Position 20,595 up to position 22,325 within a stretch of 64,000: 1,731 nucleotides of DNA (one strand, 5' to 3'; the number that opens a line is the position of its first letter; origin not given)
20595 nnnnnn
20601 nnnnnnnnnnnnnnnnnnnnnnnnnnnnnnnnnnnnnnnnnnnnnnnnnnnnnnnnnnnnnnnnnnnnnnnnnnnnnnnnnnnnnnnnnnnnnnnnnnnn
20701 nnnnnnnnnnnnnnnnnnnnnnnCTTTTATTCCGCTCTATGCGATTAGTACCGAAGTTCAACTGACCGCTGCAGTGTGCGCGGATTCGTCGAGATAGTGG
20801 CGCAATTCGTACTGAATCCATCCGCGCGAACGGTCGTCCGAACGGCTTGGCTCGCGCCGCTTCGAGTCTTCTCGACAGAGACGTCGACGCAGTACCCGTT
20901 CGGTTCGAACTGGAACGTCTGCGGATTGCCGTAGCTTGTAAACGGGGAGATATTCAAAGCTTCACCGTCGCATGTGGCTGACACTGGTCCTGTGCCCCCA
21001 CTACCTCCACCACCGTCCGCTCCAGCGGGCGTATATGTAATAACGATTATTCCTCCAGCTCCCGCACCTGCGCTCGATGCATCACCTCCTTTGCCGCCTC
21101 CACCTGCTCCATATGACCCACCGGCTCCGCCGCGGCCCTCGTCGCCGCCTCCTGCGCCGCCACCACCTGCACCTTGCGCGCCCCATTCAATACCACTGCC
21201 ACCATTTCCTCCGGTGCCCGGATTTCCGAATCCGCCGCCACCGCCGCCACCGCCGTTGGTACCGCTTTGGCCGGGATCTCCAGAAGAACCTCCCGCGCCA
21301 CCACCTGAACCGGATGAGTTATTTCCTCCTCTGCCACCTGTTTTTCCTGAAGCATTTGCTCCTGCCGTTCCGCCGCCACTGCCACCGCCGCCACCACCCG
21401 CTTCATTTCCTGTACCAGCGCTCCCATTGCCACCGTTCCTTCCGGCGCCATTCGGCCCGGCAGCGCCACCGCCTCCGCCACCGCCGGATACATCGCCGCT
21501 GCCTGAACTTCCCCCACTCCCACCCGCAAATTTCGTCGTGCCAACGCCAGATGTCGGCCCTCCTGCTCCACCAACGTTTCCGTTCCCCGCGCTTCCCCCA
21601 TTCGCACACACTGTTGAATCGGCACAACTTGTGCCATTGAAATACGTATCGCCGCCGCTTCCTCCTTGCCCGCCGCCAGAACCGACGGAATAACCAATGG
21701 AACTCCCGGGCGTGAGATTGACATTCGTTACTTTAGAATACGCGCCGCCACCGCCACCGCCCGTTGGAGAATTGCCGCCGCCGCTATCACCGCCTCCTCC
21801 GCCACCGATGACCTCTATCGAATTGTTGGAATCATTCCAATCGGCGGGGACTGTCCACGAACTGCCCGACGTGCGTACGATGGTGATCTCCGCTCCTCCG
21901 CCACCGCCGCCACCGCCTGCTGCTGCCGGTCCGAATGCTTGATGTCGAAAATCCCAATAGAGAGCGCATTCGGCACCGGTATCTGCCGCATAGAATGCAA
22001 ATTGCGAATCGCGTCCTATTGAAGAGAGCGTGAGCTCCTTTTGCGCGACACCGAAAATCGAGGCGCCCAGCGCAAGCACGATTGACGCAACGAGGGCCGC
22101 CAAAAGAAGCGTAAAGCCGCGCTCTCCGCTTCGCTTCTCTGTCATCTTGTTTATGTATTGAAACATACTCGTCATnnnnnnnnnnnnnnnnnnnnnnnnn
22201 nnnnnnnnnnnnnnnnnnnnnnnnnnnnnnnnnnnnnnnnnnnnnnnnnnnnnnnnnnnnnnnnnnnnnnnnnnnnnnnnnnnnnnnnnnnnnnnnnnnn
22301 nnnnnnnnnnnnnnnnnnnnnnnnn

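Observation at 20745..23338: Two tandem giant glycine-rich pilin-like proteins (388 and 476 aa) with poly-Gly tracts and matching terminal beta-strand motifs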

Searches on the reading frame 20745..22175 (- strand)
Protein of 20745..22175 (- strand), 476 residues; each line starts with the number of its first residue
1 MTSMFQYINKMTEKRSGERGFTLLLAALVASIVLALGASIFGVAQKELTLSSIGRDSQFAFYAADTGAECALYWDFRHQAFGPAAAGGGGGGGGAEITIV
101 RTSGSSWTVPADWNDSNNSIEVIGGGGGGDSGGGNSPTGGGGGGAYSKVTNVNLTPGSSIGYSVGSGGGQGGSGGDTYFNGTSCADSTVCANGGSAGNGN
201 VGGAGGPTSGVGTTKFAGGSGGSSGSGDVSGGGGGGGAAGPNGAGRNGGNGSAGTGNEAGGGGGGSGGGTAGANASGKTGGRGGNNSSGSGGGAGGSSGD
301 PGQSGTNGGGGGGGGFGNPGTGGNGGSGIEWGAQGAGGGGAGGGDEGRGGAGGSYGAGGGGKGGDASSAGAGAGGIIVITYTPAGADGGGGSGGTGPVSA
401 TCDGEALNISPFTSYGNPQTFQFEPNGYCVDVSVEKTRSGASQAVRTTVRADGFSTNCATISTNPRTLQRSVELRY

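Call 3: search_protein_families(library=pfam, proteins=[window:20745-22175:-], max_evalue=0.1)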
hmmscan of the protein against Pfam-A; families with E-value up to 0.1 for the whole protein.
window:20745-22175:- (476 aa): 0 families

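Call 4: search_protein_families(library=ncbifam, proteins=[window:20745-22175:-], max_evalue=0.1)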
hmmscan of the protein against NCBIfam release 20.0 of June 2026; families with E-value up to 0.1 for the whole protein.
window:20745-22175:- (476 aa): 0 families

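Call 6: search_solved_structures(query=window:20745-22175:-, max_evalue=10, show_alignments=2)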
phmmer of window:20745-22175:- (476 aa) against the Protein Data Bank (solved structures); distinct sequences matched with E-value up to 10: 3.
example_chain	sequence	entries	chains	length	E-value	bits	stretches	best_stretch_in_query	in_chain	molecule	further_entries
7yfw_a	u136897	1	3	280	0.13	14.2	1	98-279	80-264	Pam3 fiber proreins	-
7ypx_A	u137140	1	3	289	0.17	13.8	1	98-279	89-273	Pam3 tail fiber proreins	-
3tc2_A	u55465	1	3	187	0.23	13.4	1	170-218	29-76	Kunitz-type proteinase inhibitor P1H5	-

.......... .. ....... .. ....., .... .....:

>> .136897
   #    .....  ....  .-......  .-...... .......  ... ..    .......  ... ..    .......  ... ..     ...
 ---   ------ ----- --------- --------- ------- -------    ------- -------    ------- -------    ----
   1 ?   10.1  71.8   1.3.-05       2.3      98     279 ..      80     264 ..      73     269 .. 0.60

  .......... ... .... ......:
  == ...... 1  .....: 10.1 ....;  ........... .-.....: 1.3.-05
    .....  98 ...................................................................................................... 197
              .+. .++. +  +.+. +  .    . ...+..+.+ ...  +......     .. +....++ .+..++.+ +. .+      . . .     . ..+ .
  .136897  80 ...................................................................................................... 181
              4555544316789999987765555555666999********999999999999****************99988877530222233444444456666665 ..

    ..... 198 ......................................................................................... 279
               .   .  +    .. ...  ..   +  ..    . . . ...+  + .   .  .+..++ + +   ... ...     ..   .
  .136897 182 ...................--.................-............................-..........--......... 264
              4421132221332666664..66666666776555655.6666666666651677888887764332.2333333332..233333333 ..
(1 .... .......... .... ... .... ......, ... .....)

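Call 7: find_homologous_proteins(query=window:20745-22175:-, max_evalue=0.001)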
Query window:20745-22175:- (476 aa): 468 proteins with E <= 0.001 among 8000 candidates; the best 120 are listed.
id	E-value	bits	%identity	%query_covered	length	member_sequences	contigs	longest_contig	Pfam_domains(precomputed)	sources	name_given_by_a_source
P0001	2.6e-85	305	43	98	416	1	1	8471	-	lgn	-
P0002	5.2e-76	275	52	38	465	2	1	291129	-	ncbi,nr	ncbi:MAG TPA: hypothetical protein VG984_01315 [Candidatus Paceibacterota bacterium]|nr:hypothetical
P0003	6.0e-62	228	47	49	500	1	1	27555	-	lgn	-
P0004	6.1e-50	189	46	12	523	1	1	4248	-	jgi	jgi:hypothetical protein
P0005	6.4e-49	185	61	27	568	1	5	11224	PF13385.14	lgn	-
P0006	1.3e-48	184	49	49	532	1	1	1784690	-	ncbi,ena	-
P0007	1.9e-47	180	52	27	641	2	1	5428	PF21722.5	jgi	-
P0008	1.3e-45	174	53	30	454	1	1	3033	-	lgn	-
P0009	1.5e-44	171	55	35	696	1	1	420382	-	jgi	jgi:hypothetical protein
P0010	8.2e-44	168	43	36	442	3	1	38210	PF21722.5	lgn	-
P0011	1.7e-42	164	43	42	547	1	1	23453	PF13385.14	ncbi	-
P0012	2.6e-42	163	63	26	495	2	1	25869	PF21722.5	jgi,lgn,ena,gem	-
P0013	3.0e-42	163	68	16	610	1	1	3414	PF21722.5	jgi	jgi:hypothetical protein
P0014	1.2e-41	161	45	61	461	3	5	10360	-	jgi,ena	jgi:hypothetical protein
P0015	8.8e-41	158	64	11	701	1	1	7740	PF13385.14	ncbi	-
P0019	2.5e-39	154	53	31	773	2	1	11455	PF21722.5,PF25059.2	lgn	-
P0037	6.3e-36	142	45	42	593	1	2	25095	PF21722.5,PF07953.21,PF13385.14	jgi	-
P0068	1.4e-31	128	41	31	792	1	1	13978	PF21722.5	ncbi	-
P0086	2.8e-29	120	70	14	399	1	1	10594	PF21722.5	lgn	-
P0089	8.5e-29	119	52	27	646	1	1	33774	PF21722.5,PF07953.21,PF13385.14,PF02210.32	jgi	jgi:hypothetical protein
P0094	3.3e-28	117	41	46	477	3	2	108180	PF21722.5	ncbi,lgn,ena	-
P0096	4.3e-28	117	37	27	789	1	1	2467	PF21722.5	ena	-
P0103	1.3e-27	115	52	30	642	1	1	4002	PF21722.5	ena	-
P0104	1.3e-27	115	53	25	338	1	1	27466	PF21722.5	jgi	jgi:hypothetical protein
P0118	1.6e-26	111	44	61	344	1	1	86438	PF21722.5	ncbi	-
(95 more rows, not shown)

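Call 27: predict_structure(alignment_id=A1)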
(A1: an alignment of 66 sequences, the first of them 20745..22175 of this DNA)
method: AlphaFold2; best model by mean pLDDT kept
length: 476 residues; sequences in the alignment: 66
mean_pLDDT: 88.4   pTM: 0.65
mean pLDDT of the five models: 88.4, 88.3, 88.1, 87.6, 86.5
residues with pLDDT >= 90: 327; 70-90: 89; 50-70: 39; < 50: 21
segments of 3 or more residues with pLDDT < 50: 80-90, 388-395
pLDDT, mean of each block of 10 residues (from residue 1): 57 56 86 94 93 93 92 76 46 81 97 94 98 90 98 97 98 98 97 97 96 98 86 97 98 84 87 94 96 94 97 90 97 95 95 97 92 98 69 52 70 78 90 88 85 95 93 94
secondary structure, 60 per line:
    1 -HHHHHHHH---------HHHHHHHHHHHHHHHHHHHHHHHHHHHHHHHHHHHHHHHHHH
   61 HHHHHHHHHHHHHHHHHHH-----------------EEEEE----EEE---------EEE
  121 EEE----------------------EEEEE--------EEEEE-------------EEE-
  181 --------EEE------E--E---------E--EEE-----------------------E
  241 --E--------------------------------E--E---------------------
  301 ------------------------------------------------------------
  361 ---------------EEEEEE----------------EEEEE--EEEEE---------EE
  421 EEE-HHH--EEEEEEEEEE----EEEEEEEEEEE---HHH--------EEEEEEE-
elements in order: H2-9 H19-79 E97-101 E106-108 E118-123 E146-150 E159-163 E177-179 E189-191 E214-216 E376-381 E398-402 E405-409 E419-423 E430-439 E444-454 E469-475

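Call 37: find_encoding_contigs(protein=P0001, flank=6000, max_places=3)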
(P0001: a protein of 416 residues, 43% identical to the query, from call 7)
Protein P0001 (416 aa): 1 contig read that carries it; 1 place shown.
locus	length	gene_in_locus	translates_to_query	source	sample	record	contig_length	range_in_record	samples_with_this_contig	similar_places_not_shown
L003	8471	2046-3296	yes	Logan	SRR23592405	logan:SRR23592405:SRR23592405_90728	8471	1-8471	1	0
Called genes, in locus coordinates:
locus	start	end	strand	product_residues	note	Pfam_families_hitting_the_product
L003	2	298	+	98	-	?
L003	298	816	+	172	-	-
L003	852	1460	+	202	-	PF07963:N_methyl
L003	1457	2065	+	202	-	-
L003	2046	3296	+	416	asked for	-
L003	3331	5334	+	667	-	PF22745:Nlig-Ia, PF01653:DNA_ligase_aden, PF03120:OB_DNA_ligase, PF12826:HHH_2, PF14520:HHH_5, PF00633:HHH (weak), PF00533:BRCT, PF12738:PTCB-BRCT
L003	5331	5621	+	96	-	PF02686:GatC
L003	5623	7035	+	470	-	PF01425:Amidase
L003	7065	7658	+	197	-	-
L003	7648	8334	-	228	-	PF02796:HTH_7 (faint)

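Call 56: search_protein_families(library=phrogs, proteins=[window:20745-22175:-], max_evalue=0.01)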
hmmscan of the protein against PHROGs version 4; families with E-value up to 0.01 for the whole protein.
window:20745-22175:- (476 aa): 0 families

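Call 58: search_protein_families(library=pfam, alignment_id=A1, max_evalue=0.01)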
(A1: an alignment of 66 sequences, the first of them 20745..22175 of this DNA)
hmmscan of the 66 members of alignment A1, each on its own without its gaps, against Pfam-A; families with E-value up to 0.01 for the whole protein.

A. member 1, window:20745-22175:- (476 aa): 0 families

B. families by the number of members that match (of 66 scanned): 9 families
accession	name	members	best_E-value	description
PF21722.4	Gly_rich_2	25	4.7e-12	Glycine-rich domain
PF07963.17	N_methyl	5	2.1e-06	Prokaryotic N-terminal methylation motif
PF13385.13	Laminin_G_3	4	1.2e-25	Concanavalin A-like lectin/glucanases superfamily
PF07953.20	Toxin_R_bind_N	2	4.6e-08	Clostridium neurotoxin, N-terminal receptor binding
PF02210.31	Laminin_G_2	2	7.5e-05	Laminin G domain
PF02973.23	Sialidase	1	0.00012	Sialidase, N-terminal domain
PF13570.13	Beta-prop_ACSF4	1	0.0046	Beta-alanine-activating enzyme, beta-propeller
PF07172.16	GRP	1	0.0049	Glycine rich protein family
PF00354.24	Pentaxin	1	0.0092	Pentaxin family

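Call 60: fold_search(model_id=the predicted structure, library=viral)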
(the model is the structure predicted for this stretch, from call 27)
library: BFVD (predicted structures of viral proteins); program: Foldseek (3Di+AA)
matches with E <= 10: 610; with E <= 0.001: 135
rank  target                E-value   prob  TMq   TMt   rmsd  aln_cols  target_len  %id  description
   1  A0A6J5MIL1            1.6e-15  1.00  0.47  0.39  10.4       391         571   34  Uncharacterized protein [uncultured Caudovirales phage]
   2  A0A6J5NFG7            6.7e-15  1.00  0.48  0.35  13.5       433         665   32  Uncharacterized protein [uncultured Caudovirales phage]
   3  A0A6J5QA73            7.8e-15  1.00  0.37  0.39  12.3       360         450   36  Glycine-rich domain-containing protein [uncultured Caudovirales phage]
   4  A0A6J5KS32            8.2e-14  1.00  0.39  0.37  11.8       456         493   27  Concanavalin A-like lectin/glucanases superfamily [uncultured Caudovirales phage]
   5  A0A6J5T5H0            3.5e-12  1.00  0.41  0.67   6.1       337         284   31  Glycine-rich domain-containing protein [uncultured Caudovirales phage]
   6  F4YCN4                2.5e-11  1.00  0.33  0.34  10.0       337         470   32  (no name in the UniProt tables at hand)
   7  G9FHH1                9.0e-11  1.00  0.34  0.29  11.6       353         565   30  (no name in the UniProt tables at hand)
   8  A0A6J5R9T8            7.1e-10  1.00  0.35  0.37  12.2       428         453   23  Uncharacterized protein [uncultured Caudovirales phage]
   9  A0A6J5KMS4            2.9e-09  1.00  0.29  0.44  12.1       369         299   24  Uncharacterized protein [uncultured Caudovirales phage]
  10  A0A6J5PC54            5.6e-09  1.00  0.30  0.30   7.3       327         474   20  Glycine-rich domain-containing protein [uncultured Caudovirales phage]
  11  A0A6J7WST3            1.2e-08  1.00  0.28  0.43   8.7       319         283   24  Glycine-rich domain-containing protein [uncultured Caudovirales phage]
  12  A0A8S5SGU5            3.7e-08  1.00  0.24  0.29  25.5       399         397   22  Baseplate component [Siphoviridae sp. ct9zP9]
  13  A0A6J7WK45            4.0e-08  1.00  0.31  0.46   9.6       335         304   25  Glycine-rich domain-containing protein [uncultured Caudovirales phage]
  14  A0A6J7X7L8            4.7e-08  1.00  0.28  0.19   8.4       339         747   22  Glycine-rich domain-containing protein [uncultured Caudovirales phage]
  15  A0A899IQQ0            6.2e-08  1.00  0.30  0.57   7.3       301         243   24  (no name in the UniProt tables at hand)
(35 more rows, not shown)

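Call 72: search_protein_representatives(alignment_id=A1)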
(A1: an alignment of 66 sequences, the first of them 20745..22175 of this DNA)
Query: 66 sequences, 433 profile positions. Proteins with E-value up to 0.001 (for the whole library): 13154; up to 1e-10: 6226; up to 1e-30: 1950. The best 150 are listed.
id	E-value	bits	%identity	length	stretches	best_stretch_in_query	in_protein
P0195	1.8e-192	656.7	-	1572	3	31-382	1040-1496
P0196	5.9e-156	536.4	-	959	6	29-216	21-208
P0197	2.3e-155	534.4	-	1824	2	12-350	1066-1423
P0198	1.6e-150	518.5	-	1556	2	32-377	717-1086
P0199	1.8e-150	518.3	-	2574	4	25-339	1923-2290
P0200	1.1e-146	505.8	-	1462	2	30-364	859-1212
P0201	5.4e-146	503.5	-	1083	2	26-339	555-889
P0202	3.4e-139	481.1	-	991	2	26-322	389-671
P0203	2.3e-137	475.1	-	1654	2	23-338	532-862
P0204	5.3e-136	470.6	-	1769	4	42-326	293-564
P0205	3.5e-135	467.9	-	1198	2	28-319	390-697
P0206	8.6e-135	466.6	-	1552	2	26-333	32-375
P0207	1.2e-132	459.5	-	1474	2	32-339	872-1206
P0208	9.9e-131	453.2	-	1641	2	11-362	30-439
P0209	1.4e-130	452.8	-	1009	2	25-320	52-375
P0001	5.3e-76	272.9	-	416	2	6-207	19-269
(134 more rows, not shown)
